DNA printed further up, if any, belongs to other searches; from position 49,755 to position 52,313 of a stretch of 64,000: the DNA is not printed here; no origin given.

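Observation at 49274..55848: Two further xanthine-oxidase-family enzymes side by side: a Tat-exported small-large-medium set with a Cys4 insert in the FAD subunit, and an IorAB-type pair whose large subunit carries the Tat motif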

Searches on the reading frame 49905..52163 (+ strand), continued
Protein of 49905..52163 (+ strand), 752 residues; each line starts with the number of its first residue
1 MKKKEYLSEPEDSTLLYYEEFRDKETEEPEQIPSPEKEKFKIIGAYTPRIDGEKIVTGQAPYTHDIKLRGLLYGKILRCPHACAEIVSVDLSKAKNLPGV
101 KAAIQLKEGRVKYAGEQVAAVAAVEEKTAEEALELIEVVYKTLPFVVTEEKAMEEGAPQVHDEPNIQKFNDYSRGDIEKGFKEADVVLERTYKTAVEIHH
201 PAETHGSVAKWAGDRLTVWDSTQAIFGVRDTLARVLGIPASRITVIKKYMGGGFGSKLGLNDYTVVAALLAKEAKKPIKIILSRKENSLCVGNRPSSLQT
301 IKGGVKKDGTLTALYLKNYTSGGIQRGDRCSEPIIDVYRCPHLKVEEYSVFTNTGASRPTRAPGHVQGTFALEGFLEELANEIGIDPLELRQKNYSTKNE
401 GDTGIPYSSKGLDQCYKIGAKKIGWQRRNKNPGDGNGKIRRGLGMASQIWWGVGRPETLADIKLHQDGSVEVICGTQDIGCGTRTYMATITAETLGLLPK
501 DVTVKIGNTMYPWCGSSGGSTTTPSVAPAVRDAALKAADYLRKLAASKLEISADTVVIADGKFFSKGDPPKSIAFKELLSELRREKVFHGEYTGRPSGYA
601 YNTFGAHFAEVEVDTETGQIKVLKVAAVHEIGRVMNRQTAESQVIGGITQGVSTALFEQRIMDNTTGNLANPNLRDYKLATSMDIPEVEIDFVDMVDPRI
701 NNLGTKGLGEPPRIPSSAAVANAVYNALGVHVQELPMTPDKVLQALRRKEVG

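Call 15: find_encoding_contigs(protein=P0086, flank=10000, max_places=2)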
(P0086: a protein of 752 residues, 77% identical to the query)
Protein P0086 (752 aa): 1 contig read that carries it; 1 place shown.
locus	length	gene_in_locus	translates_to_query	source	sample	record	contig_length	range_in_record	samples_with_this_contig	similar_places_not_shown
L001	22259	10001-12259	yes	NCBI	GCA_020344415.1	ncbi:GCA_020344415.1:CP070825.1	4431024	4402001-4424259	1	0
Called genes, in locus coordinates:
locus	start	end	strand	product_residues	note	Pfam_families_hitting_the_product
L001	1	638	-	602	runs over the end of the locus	PF00144:Beta-lactamase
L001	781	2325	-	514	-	PF00149:Metallophos (faint), PF02872:5_nucleotid_C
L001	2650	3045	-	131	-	-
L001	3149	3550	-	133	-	PF10861:DUF2784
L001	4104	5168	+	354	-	PF00288:GHMP_kinases_N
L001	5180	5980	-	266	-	PF04199:Cyclase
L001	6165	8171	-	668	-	PF07719:TPR_2 (faint), PF01433:Peptidase_M1, PF13181:TPR_8 (faint), PF00515:TPR_1 (faint)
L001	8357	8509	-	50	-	-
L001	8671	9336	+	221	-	-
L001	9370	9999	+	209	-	PF01799:Fer2_2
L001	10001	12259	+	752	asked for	PF01315:Ald_Xan_dh_C, PF02738:MoCoBD_1, PF20256:MoCoBD_2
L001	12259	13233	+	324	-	PF00941:FAD_binding_5, PF03450:CO_deh_flav_C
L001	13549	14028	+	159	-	PF00111:Fer2, PF01799:Fer2_2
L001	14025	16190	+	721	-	PF20256:MoCoBD_2, PF01315:Ald_Xan_dh_C (faint), PF02738:MoCoBD_1, PF20256:MoCoBD_2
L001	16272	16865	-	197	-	PF01128:IspD, PF02348:CTP_transf_3, PF12804:NTP_transf_3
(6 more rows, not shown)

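Call 16: find_encoding_contigs(protein=P0116, flank=10000, max_places=2)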
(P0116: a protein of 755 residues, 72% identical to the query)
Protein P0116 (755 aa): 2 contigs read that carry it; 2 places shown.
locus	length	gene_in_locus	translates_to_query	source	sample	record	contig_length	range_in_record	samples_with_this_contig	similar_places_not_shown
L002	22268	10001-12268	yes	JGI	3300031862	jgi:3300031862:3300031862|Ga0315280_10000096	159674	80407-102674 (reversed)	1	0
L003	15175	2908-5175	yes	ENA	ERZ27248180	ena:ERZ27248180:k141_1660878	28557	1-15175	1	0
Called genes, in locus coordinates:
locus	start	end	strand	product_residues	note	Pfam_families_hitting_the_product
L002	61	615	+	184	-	PF04542:Sigma70_r2, PF08281:Sigma70_r4_2, PF04545:Sigma70_r4 (weak)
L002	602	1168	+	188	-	-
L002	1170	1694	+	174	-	-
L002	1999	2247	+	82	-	-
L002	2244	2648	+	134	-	PF01850:PIN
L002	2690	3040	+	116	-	-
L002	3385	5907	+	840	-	PF00069:Pkinase, PF01636:APH (faint), PF03109:ABC1 (weak), PF07714:PK_Tyr_Ser-Thr, PF13181:TPR_8 (faint), PF00515:TPR_1 (faint), PF13424:TPR_12, PF14559:TPR_19 (weak), +8 more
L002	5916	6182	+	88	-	-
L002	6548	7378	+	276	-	PF10502:Peptidase_S26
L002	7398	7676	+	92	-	PF24315:DUF7489 (weak)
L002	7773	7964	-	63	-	-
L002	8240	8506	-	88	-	-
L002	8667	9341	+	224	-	-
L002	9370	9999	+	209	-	PF00111:Fer2, PF01799:Fer2_2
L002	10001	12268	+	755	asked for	PF01315:Ald_Xan_dh_C, PF02738:MoCoBD_1, PF20256:MoCoBD_2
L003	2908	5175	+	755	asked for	PF01315:Ald_Xan_dh_C, PF02738:MoCoBD_1, PF20256:MoCoBD_2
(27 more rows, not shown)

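Call 19: find_related_loci(query=window:49905-52163:+, collection=genome_contigs, flank=8000)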
Query window:49905-52163:+ (752 aa) in genome_contigs; peptide patterns used: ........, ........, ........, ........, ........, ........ (x = any residue, [..] = any of these).
244 stretches matched a pattern; 114 encode a relative of the query (tblastn E <= 1e-3); the best 80 are kept; 80 distinct loci.
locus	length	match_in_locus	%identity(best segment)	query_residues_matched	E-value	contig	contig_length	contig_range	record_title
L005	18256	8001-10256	93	1-752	0e+0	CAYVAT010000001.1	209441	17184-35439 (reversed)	MAG TPA_asm: uncultured Eubacteriales bacterium isolate binchicken_co178_256 genome assembly, contig: NODE_107_length_20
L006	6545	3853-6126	82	1-752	0e+0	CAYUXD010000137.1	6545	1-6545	MAG TPA_asm: uncultured Eubacteriales bacterium isolate binchicken_co34_557 genome assembly, contig: NODE_21252_length_6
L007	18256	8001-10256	78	1-747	0e+0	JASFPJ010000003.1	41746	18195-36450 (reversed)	MAG: Candidatus Aminicenantes bacterium isolate D0819M58metaG_Bin_295 D0819M58metaG_FD_scaffold_28_c1, whole genome shot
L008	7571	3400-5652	81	1-751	0e+0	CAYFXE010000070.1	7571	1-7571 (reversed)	MAG TPA_asm: uncultured Eubacteriales bacterium isolate ERP108616_co2_523 genome assembly, contig: NODE_19581_length_757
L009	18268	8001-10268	78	1-751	0e+0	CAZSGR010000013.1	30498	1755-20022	MAG TPA_asm: uncultured Eubacteriales bacterium isolate SRP068000_co2_13 genome assembly, contig: NODE_760_length_30498_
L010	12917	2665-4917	76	1-750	0e+0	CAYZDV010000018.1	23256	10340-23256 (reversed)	MAG TPA_asm: uncultured Eubacteriales bacterium isolate binchicken_co360_50 genome assembly, contig: NODE_164_length_232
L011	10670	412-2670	76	1-750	0e+0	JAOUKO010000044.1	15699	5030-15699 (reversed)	MAG: Candidatus Aminicenantes bacterium isolate 8_1_Jan_SF_Bin49 8_1_Jan_SF_Bin49_scaffold_1682_c1, whole genome shotgun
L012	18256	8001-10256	79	1-752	0e+0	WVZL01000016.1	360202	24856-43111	MAG: Candidatus Aminicenantes bacterium isolate CS4-C018 C_merged_R1_(paired)_contig_11689, whole genome shotgun sequenc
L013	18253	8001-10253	77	1-752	0e+0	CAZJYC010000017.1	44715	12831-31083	MAG TPA_asm: uncultured Eubacteriales bacterium isolate binchicken_co327_166 genome assembly, contig: NODE_86_length_447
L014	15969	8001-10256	80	1-752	0e+0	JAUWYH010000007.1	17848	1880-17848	MAG: Candidatus Aminicenantes bacterium isolate CSMAG_2705 CSMAG_2705_k141_1002738_length_17848_cov_8.4898, whole genome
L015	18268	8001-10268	77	1-751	0e+0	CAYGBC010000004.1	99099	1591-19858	MAG TPA_asm: uncultured Eubacteriales bacterium isolate ERP108616_co1_418 genome assembly, contig: k119_609612, whole ge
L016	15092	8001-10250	76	3-752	0e+0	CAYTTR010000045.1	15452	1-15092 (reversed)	MAG TPA_asm: uncultured Eubacteriales bacterium isolate SRP141376_co1_376 genome assembly, contig: NODE_7647_length_1545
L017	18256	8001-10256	77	1-752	0e+0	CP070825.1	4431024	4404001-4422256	MAG: Candidatus Aminicenantes bacterium isolate bin112 chromosome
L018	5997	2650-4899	76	1-750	0e+0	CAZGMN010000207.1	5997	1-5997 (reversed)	MAG TPA_asm: uncultured Eubacteriales bacterium isolate SRP098346_co1_441 genome assembly, contig: NODE_19227_length_599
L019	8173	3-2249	79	3-751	0e+0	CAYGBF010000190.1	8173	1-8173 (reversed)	MAG TPA_asm: uncultured Eubacteriales bacterium isolate ERP108616_co1_39 genome assembly, contig: k119_217652, whole gen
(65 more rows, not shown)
